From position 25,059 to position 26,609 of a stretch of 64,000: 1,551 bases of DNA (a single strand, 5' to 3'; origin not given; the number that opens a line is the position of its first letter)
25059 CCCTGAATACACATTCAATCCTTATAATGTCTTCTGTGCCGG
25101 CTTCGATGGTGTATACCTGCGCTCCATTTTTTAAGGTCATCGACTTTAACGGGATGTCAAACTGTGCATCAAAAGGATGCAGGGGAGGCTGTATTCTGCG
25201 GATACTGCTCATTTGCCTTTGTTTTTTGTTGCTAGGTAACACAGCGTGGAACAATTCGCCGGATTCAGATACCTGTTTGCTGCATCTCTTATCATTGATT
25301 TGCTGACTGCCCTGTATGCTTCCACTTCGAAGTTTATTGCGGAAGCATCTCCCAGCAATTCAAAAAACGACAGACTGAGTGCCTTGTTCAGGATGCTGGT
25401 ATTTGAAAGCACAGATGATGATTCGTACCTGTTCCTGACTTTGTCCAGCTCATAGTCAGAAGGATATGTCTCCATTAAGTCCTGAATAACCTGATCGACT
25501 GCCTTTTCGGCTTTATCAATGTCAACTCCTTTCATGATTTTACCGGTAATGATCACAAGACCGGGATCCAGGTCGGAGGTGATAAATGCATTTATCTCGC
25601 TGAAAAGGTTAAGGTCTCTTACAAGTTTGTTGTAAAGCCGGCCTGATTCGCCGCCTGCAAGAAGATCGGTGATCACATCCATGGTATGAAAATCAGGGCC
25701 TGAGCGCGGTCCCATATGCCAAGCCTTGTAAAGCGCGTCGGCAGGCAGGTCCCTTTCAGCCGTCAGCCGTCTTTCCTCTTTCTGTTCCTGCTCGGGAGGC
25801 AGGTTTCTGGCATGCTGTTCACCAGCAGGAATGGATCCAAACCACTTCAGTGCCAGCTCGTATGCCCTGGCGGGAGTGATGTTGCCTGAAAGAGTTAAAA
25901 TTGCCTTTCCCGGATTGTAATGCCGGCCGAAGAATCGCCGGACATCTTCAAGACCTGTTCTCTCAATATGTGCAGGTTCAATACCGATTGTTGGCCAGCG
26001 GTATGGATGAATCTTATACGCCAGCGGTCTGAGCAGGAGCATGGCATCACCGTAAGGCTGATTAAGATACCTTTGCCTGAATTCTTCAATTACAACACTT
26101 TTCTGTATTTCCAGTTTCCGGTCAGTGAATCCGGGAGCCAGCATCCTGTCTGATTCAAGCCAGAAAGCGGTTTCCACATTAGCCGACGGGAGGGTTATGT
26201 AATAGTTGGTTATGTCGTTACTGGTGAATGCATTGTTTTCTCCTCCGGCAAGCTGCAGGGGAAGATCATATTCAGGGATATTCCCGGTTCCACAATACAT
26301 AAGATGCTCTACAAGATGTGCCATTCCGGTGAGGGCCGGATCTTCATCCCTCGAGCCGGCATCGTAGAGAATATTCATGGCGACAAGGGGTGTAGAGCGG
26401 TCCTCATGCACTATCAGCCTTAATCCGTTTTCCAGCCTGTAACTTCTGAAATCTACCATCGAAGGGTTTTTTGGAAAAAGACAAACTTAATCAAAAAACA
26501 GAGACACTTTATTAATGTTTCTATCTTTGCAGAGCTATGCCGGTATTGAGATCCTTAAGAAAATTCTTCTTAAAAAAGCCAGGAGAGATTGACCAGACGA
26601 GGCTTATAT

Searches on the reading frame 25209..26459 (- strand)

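Call 19: search_protein_families(library=pfam, proteins=[window:25209-26459:-], max_evalue=0.0001)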
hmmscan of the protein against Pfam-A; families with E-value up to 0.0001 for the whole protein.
window:25209-26459:- (416 aa): 2 families
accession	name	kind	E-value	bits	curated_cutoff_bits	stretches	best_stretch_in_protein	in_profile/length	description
PF05193.26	Peptidase_M16_C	-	2.9e-27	96.2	23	1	170-344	4-180/181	Peptidase M16 inactive domain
PF00675.25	Peptidase_M16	-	6e-19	68.8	22.3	1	17-128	4-117/149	Insulinase (Peptidase family M16)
